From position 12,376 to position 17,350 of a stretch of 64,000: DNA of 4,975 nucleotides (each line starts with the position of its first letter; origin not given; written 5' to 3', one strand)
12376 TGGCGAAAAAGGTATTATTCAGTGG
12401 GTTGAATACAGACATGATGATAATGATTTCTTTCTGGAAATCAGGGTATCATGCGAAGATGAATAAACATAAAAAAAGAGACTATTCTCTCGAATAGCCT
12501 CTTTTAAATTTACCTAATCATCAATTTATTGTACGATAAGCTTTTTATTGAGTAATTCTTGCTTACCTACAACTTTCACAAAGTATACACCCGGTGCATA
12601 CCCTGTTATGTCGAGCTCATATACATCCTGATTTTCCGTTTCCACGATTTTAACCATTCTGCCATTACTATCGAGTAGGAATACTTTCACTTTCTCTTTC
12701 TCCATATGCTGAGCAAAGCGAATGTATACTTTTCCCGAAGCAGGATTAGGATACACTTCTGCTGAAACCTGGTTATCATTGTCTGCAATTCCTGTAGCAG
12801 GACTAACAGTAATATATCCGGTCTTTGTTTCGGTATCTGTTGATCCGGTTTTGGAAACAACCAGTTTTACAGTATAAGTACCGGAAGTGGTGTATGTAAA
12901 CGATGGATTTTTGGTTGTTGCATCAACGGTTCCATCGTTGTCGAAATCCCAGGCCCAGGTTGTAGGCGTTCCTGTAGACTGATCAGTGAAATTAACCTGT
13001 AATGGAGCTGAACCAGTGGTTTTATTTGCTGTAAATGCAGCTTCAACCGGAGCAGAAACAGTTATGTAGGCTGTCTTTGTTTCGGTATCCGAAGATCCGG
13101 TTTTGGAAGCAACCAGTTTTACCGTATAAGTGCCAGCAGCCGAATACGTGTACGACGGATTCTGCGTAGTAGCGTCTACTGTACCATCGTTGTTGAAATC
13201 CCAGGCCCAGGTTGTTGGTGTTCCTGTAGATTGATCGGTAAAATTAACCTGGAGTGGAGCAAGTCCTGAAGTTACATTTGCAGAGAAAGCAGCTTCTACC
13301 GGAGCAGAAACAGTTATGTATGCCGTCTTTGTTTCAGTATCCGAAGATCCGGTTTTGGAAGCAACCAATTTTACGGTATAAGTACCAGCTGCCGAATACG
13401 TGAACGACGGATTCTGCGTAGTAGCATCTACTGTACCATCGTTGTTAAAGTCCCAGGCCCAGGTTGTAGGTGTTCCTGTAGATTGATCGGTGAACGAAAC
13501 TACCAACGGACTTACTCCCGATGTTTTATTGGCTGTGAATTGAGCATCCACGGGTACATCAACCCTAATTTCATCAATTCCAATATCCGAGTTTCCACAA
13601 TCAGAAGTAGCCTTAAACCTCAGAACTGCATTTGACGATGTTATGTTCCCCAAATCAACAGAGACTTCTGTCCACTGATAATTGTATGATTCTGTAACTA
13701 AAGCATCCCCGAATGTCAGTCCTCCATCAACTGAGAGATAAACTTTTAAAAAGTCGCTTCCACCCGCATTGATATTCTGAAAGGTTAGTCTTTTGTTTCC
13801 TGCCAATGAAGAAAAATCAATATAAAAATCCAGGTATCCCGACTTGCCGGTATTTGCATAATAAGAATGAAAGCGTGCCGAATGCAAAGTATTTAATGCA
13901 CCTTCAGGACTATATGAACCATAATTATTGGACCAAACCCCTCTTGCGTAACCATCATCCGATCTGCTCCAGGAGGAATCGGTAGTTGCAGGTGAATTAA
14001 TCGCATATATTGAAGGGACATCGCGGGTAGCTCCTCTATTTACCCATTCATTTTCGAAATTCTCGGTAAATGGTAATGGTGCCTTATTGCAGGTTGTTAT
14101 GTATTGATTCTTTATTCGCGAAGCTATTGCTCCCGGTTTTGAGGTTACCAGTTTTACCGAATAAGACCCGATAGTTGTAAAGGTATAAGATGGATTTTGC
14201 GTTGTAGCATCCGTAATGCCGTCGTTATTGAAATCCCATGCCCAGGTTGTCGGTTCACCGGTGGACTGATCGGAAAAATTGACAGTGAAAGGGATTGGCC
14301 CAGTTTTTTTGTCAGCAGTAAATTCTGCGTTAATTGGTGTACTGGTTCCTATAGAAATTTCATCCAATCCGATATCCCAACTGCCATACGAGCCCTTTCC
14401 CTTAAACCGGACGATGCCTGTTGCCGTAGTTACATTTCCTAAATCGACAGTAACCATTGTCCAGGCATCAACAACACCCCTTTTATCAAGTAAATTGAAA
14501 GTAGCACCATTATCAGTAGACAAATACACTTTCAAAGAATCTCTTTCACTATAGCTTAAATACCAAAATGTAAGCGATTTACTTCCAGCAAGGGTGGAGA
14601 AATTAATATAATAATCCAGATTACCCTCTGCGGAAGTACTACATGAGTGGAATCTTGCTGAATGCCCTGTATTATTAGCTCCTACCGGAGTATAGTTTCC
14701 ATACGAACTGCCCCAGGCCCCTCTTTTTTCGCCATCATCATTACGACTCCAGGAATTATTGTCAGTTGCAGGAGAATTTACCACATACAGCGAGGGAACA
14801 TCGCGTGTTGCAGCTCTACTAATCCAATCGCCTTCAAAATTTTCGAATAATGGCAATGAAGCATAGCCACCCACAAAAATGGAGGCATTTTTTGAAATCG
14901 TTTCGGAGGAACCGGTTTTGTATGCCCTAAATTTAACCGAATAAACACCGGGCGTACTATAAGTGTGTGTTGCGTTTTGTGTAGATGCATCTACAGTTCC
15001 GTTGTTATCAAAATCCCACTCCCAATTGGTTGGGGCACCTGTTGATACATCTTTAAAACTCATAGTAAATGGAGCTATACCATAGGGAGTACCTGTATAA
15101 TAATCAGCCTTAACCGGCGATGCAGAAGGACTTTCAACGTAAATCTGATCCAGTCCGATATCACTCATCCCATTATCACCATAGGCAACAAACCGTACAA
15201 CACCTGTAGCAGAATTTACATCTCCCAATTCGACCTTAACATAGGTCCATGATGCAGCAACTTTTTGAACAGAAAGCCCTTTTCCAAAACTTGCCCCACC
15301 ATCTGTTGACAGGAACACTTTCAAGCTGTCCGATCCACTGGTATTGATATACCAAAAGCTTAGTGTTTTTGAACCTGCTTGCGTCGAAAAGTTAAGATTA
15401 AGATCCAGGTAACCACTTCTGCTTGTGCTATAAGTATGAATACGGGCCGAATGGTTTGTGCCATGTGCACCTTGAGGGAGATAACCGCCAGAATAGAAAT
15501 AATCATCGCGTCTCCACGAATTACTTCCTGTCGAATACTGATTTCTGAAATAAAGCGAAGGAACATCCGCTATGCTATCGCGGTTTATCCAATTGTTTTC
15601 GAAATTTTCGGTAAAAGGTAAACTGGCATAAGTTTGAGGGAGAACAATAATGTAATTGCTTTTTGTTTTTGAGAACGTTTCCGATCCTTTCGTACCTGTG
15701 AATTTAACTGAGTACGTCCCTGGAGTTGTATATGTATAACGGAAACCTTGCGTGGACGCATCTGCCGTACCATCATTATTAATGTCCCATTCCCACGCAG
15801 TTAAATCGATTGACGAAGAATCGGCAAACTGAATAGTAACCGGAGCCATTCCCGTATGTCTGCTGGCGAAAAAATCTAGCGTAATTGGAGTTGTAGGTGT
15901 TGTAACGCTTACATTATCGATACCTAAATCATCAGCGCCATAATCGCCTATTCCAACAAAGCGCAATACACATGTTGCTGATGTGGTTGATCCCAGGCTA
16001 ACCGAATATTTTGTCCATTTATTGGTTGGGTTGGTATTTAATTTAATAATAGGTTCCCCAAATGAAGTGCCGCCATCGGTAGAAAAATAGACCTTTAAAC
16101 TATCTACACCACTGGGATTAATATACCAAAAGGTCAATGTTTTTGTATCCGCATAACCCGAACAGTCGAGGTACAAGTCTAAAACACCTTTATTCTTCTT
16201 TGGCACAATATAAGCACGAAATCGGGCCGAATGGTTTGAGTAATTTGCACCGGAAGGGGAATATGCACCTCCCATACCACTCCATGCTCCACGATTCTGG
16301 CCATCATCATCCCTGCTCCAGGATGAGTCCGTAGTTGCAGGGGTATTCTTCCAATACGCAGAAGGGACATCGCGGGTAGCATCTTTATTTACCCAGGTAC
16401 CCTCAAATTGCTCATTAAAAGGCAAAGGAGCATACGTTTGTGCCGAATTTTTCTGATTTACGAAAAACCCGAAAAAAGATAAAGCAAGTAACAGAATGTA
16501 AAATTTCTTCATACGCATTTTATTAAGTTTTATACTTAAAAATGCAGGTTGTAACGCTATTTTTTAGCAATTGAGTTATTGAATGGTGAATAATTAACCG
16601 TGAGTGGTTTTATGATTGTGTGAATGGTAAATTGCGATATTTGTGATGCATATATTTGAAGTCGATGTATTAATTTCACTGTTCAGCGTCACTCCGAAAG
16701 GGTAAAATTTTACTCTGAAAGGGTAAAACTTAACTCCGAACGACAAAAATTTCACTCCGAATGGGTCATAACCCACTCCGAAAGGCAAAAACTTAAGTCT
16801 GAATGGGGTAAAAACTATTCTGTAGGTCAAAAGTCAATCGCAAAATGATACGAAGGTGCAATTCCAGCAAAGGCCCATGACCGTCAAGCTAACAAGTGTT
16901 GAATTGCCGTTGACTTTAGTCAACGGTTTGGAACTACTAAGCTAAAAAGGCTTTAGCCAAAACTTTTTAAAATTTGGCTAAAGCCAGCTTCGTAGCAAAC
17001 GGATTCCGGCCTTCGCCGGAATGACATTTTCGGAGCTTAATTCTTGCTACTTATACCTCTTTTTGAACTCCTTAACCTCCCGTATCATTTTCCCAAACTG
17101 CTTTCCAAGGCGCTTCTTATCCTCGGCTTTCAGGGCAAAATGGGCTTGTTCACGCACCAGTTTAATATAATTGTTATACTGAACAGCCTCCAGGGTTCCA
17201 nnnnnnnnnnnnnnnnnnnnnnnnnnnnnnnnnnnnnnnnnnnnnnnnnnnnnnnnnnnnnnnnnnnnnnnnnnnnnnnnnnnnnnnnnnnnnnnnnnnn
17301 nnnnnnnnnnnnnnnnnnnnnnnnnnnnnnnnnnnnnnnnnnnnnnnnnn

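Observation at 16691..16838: Helically phased 21-bp repeat array upstream of the giant T9SS cargo gene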

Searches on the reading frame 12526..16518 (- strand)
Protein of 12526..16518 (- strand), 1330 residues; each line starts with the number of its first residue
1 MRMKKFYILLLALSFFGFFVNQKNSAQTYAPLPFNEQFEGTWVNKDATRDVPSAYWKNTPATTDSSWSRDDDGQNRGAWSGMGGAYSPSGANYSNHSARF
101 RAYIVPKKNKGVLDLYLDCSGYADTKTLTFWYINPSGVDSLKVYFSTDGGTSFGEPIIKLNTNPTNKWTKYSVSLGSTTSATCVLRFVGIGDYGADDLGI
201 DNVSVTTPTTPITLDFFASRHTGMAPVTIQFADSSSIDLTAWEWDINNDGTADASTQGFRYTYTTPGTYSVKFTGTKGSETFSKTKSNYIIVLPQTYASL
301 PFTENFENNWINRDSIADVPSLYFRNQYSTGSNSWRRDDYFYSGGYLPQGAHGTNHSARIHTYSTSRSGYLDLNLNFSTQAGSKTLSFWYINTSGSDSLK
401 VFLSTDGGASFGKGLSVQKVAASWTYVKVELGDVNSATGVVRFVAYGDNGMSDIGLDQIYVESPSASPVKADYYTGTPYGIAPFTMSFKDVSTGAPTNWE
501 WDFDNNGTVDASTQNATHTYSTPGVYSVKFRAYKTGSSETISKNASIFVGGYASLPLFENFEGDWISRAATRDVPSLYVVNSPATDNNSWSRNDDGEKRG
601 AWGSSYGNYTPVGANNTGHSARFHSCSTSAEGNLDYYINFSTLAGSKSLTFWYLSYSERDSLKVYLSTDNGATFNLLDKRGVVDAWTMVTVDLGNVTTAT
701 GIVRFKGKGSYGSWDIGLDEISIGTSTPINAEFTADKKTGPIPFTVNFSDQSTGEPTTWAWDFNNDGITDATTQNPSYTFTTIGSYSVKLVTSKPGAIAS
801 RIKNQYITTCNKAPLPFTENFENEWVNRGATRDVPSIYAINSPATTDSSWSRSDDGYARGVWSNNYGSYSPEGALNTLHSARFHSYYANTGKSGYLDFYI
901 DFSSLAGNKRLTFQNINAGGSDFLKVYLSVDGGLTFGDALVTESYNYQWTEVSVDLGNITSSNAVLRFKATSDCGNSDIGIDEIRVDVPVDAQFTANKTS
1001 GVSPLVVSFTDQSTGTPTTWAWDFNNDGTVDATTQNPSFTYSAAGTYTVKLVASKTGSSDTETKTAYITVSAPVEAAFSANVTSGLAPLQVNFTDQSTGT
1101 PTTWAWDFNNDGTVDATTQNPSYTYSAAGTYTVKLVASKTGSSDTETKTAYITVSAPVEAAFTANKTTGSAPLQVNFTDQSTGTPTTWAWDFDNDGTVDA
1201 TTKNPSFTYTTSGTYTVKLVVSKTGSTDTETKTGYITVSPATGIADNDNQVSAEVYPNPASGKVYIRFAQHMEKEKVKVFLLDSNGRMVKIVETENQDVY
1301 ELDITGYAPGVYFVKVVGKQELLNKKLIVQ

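Call 8: search_protein_families(library=pfam, proteins=[window:12526-16518:-])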
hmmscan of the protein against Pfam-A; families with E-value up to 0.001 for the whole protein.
window:12526-16518:- (1330 aa): 6 families
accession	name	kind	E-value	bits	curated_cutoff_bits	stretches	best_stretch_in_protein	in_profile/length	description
PF18911.6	PKD_4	-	1.9e-67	223.8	27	6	1074-1154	5-85/85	PKD domain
PF00801.26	PKD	-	4.8e-48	161.5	23.5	6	1083-1149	9-77/80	PKD domain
PF00629.30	MAM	-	4.1e-21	75.9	26.4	2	126-206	73-153/158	MAM domain, meprin/A5/mu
PF18962.6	Por_Secre_tail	-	2.9e-14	53.5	27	1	1255-1329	1-75/75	Secretion system C-terminal sorting domain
PF01835.25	MG2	-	5.9e-08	33.4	32.8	0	1087-1146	34-91/96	MG2 domain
PF01839.29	FG-GAP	-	0.00021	21.5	22.1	0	762-777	9-24/37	FG-GAP repeat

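Call 24: find_homologous_proteins(query=window:12526-16518:-, max_evalue=1e-30)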
Query window:12526-16518:- (1330 aa): 331 proteins with E <= 1e-30 among 8000 candidates; the best 120 are listed.
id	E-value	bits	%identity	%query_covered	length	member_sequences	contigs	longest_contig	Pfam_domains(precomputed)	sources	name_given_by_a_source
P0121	0.0e+0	3008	100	100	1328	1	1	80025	PF00801.27,PF00629.31,PF18962.8,PF01835.26,PF18911.7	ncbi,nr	ncbi:MAG TPA: PKD domain-containing protein [Bacteroidales bacterium]|nr:PKD domain-containing prote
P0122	0.0e+0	1800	57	95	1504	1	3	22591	PF00801.27,PF00629.31,PF18962.8,PF01835.26,PF18911.7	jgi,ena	jgi:PKD repeat protein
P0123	0.0e+0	1757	58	78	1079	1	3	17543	PF00801.27,PF00629.31,PF18962.8,PF18911.7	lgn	-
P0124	0.0e+0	1669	52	85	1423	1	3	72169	PF00801.27,PF00629.31,PF18962.8,PF01835.26,PF18911.7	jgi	jgi:PKD repeat protein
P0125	0.0e+0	1628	58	100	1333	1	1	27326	PF00801.27,PF00629.31,PF18962.8,PF14208.12,PF18911.7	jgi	jgi:PKD repeat protein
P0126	0.0e+0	1300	40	98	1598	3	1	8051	PF00801.27,PF00629.31,PF18962.8,PF18911.7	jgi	-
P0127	4.5e-297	1007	48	75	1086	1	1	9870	PF00801.27,PF00629.31,PF18962.8,PF18911.7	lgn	-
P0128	1.8e-284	965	42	79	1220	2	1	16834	PF00801.27,PF00629.31,PF18962.8,PF01835.26,PF18911.7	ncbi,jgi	jgi:PKD repeat protein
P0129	2.2e-283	962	43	78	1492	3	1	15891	PF00801.27,PF00629.31,PF18962.8,PF01835.26,PF18911.7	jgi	jgi:PKD repeat protein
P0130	1.5e-274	933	46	80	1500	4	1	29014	PF00801.27,PF00629.31,PF18962.8,PF01835.26,PF18911.7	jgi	jgi:PKD repeat protein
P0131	3.0e-272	925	32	38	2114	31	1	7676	PF15418.13,PF22352.3,PF16820.12,PF00801.27,PF18981.7,PF22017.1,PF08329.17,PF16967.12,PF18911.7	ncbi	ncbi:MAG: PKD domain-containing protein, partial [Bacteroidota bacterium]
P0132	2.1e-241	823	30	38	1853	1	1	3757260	PF16820.12,PF00801.27,PF18981.7,PF23368.2,PF01835.26,PF24107.2,PF18911.7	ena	-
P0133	1.6e-232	793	46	64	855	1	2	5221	PF00801.27,PF01835.26,PF18911.7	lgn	-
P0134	2.4e-227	776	34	42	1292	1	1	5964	PF16820.12,PF00801.27,PF18981.7,PF18911.7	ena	-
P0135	8.9e-227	774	37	42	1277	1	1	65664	PF00801.27,PF01835.26,PF18911.7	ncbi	-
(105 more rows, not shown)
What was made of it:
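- Checked: NCBI annotates the start two codons later, giving 1328 aa (call 24).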

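Call 25: find_encoding_contigs(protein=P0125, flank=4000, max_places=3)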
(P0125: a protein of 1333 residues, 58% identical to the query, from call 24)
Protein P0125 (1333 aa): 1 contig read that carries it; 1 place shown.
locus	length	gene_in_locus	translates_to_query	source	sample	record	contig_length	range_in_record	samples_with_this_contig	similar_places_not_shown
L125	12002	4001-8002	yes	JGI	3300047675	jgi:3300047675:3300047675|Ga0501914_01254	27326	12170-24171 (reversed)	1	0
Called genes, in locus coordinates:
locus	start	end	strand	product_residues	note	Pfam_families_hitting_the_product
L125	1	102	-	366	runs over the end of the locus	PF28535:DUF8431, PF03372:Exo_endo_phos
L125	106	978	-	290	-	PF01694:Rhomboid, PF20216:DUF6576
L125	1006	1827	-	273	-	PF08551:DUF1751, PF01694:Rhomboid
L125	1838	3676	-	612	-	PF02518:HATPase_c, PF13589:HATPase_c_3, PF01119:DNA_mis_repair, PF08676:MutL_C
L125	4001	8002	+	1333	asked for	PF18911:PKD_4, PF00801:PKD, PF18911:PKD_4, PF00801:PKD, PF18911:PKD_4, PF00801:PKD, PF18911:PKD_4, PF00801:PKD, +6 more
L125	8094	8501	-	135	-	PF10825:DUF2752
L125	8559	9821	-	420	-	PF00278:Orn_DAP_Arg_deC, PF02784:Orn_Arg_deC_N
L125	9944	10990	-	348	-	PF01678:DAP_epimerase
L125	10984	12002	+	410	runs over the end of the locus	PF00155:Aminotran_1_2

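Call 26: find_encoding_contigs(protein=P0122, flank=4000, max_places=3)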
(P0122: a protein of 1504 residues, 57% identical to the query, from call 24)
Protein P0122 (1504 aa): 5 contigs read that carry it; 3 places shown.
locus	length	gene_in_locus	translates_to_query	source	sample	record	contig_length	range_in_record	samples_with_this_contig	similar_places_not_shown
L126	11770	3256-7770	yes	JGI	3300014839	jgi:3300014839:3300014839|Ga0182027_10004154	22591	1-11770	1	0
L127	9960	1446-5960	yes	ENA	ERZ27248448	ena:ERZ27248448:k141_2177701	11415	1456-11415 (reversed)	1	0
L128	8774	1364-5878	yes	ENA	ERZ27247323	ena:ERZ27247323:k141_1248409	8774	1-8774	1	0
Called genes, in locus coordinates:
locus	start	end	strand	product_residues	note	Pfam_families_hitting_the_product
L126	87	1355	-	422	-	PF00078:RVT_1, PF08388:GIIM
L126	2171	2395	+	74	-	-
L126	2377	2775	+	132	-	PF01850:PIN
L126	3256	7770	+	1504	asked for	PF18911:PKD_4, PF00801:PKD, PF18911:PKD_4, PF00801:PKD, PF18911:PKD_4, PF00801:PKD, PF18911:PKD_4, PF00801:PKD, +9 more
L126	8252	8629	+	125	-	PF09345:SiaC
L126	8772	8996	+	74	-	-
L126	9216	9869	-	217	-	-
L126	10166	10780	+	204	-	-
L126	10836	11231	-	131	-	-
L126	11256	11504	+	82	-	-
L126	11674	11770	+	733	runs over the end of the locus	PF13857:Ank_5 (faint), PF24521:Ank_KRIT1 (faint), PF12796:Ank_2, PF13606:Ank_3 (faint), PF13637:Ank_4, PF00023:Ank, PF13637:Ank_4 (weak)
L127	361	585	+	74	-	-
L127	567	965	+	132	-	PF01850:PIN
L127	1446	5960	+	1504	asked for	PF18911:PKD_4, PF00801:PKD, PF18911:PKD_4, PF00801:PKD, PF18911:PKD_4, PF00801:PKD, PF18911:PKD_4, PF00801:PKD, +9 more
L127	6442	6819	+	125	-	PF09345:SiaC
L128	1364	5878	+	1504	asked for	PF18911:PKD_4, PF00801:PKD, PF18911:PKD_4, PF00801:PKD, PF18911:PKD_4, PF00801:PKD, PF18911:PKD_4, PF00801:PKD, +9 more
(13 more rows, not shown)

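Call 27: find_encoding_contigs(protein=P0124, flank=4000, max_places=3)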
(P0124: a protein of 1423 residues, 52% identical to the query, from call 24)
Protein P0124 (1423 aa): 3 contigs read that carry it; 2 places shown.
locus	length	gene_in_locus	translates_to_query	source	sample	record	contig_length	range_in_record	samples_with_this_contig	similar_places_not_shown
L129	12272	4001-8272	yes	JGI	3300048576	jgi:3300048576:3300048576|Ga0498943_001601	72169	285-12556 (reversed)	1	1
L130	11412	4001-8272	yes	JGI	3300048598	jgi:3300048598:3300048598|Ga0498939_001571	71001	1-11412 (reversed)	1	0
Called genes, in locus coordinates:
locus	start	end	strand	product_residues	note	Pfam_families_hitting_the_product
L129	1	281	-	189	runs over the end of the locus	PF04542:Sigma70_r2, PF08281:Sigma70_r4_2, PF04545:Sigma70_r4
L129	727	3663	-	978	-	PF13181:TPR_8 (faint), PF13424:TPR_12, PF13424:TPR_12 (weak), PF00512:HisKA, PF02518:HATPase_c, PF00072:Response_reg, PF12833:HTH_18, PF00165:HTH_AraC, +4 more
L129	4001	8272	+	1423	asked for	PF00801:PKD, PF18911:PKD_4, PF18911:PKD_4, PF18911:PKD_4, PF00801:PKD, PF18911:PKD_4, PF00801:PKD, PF18911:PKD_4, +5 more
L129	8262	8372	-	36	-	-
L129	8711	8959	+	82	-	-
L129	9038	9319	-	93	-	PF05016:ParE_toxin (weak)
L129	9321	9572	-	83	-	-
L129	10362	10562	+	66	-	-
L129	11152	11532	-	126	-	-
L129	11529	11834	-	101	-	-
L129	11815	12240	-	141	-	-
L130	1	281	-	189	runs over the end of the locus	PF04542:Sigma70_r2, PF08281:Sigma70_r4_2, PF04545:Sigma70_r4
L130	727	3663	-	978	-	PF13181:TPR_8 (faint), PF13424:TPR_12, PF13424:TPR_12 (weak), PF00512:HisKA, PF02518:HATPase_c, PF00072:Response_reg, PF12833:HTH_18, PF00165:HTH_AraC, +4 more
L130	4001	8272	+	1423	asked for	PF00801:PKD, PF18911:PKD_4, PF18911:PKD_4, PF18911:PKD_4, PF00801:PKD, PF18911:PKD_4, PF00801:PKD, PF18911:PKD_4, +5 more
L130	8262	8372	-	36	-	-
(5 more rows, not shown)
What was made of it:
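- A cargo homologue (P0124) lies next to a divergent hybrid sensor with an HTH_AraC domain (call 27).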

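Call 33: find_encoding_contigs(protein=P0121, flank=10000, max_places=4)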
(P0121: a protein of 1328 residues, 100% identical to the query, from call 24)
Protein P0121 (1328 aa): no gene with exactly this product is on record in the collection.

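Call 79: find_encoding_contigs(protein=P0123, flank=3000, max_places=3)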
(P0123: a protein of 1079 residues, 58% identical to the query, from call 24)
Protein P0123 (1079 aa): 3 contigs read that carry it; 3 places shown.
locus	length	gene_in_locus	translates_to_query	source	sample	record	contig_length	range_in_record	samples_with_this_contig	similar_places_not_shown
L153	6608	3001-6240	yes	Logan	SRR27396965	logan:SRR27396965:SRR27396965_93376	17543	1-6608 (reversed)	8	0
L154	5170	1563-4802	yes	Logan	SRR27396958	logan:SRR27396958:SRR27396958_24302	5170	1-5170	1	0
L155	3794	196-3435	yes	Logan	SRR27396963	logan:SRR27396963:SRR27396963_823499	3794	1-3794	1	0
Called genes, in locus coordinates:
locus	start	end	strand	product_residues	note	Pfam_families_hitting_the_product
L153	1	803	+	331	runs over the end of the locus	PF00108:Thiolase_N, PF08545:ACP_syn_III, PF08541:ACP_syn_III_C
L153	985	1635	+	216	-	PF13505:OMP_b-brl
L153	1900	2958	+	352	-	PF02421:FeoB_N (faint), PF03193:RsgA_GTPase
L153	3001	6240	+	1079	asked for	PF18911:PKD_4, PF00801:PKD, PF18911:PKD_4, PF00801:PKD, PF18911:PKD_4, PF18911:PKD_4, PF00801:PKD, PF18911:PKD_4, +4 more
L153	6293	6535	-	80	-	-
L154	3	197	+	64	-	?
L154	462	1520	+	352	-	PF02421:FeoB_N (faint), PF03193:RsgA_GTPase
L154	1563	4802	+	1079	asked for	PF18911:PKD_4, PF00801:PKD, PF18911:PKD_4, PF00801:PKD, PF18911:PKD_4, PF18911:PKD_4, PF00801:PKD, PF18911:PKD_4, +4 more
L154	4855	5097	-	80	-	-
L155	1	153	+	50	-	?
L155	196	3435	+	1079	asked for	PF18911:PKD_4, PF00801:PKD, PF18911:PKD_4, PF00801:PKD, PF18911:PKD_4, PF18911:PKD_4, PF00801:PKD, PF18911:PKD_4, +4 more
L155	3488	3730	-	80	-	-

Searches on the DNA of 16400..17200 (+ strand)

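Call 49: search_rna_families(source=window, start=16400, end=17200, threshold=evalue, max_evalue=10)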
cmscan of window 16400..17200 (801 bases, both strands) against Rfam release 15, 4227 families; matches with E-value up to 10: 12.
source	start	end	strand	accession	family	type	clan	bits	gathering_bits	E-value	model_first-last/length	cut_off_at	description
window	16968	17045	-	RF02748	FtrB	Gene; sRNA;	-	22.5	66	0.39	1-115/115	no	Francisella sRNA B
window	16940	16996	-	RF04252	mir-8186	Gene; miRNA;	-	21.6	80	0.06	1-61/61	no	mir-8186 microRNA precursor family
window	16923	17009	+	RF04251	MIR5070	Gene; miRNA;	CL00139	21.4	100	0.25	1-116/116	no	MIR5070 microRNA precursor family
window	16933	16996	-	RF03694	mir-266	Gene; miRNA;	-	20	80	0.49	1-83/83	no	mir-266 microRNA precursor family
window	16661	16723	+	RF01161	SNORD5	Gene; snRNA; snoRNA; CD-box;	-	19.7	55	1.7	1-72/72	no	Small nucleolar RNA SNORD5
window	16922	16984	+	RF02418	Spd-sr07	Gene; sRNA;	-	19.5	55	2.8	1-63/63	no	Streptococcus sRNA Spd-sr07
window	16410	16516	-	RF01507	Afu_298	Gene; snRNA; snoRNA; CD-box;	-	18.1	40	7.9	1-93/93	no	A. fimigatus snoRNA Afu_298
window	16908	16985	-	RF02432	SpF25_sRNA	Gene; sRNA;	-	16.6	48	8.1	1-102/102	no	Streptococcus sRNA SpF25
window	16566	16649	+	RF01163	snoR64a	Gene; snRNA; snoRNA; CD-box;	-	15.8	45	8.6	1-77/77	no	Small nucleolar RNA snoR64a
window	16927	17008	-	RF03550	mir-31_2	Gene; miRNA;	-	14.9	97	9.7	1-83/83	no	mir-31_2 microRNA precursor family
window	16900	16991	-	RF01253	snR46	Gene; snRNA; snoRNA; HACA-box;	CL00021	14.6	43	3.9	1-197/197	no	Small nucleolar RNA snR46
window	16579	16698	+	RF01295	SCARNA7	Gene; snRNA; snoRNA; scaRNA;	-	9.4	65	5.9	1-330/330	no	Small Cajal body-specific RNA 7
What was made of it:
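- On Known structured RNA (Rfam): Only chance-level hits at E up to 10 (call 49).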

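Call 72: search_dna_similar(query=window:16650-16850:+, collection=plasmids, mode=distant, max_evalue=0.01, max_rows=10)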
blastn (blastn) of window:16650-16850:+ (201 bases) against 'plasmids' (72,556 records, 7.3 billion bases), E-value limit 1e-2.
No match.

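Call 73: search_dna_similar(query=window:16650-16850:+, collection=phages, mode=distant, max_evalue=0.01, max_rows=10)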
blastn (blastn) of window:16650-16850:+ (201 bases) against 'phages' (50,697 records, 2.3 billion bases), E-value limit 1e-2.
No match.
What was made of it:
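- On Plasmid or origin iterons: No match in plasmids or phages (calls 72, 73).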
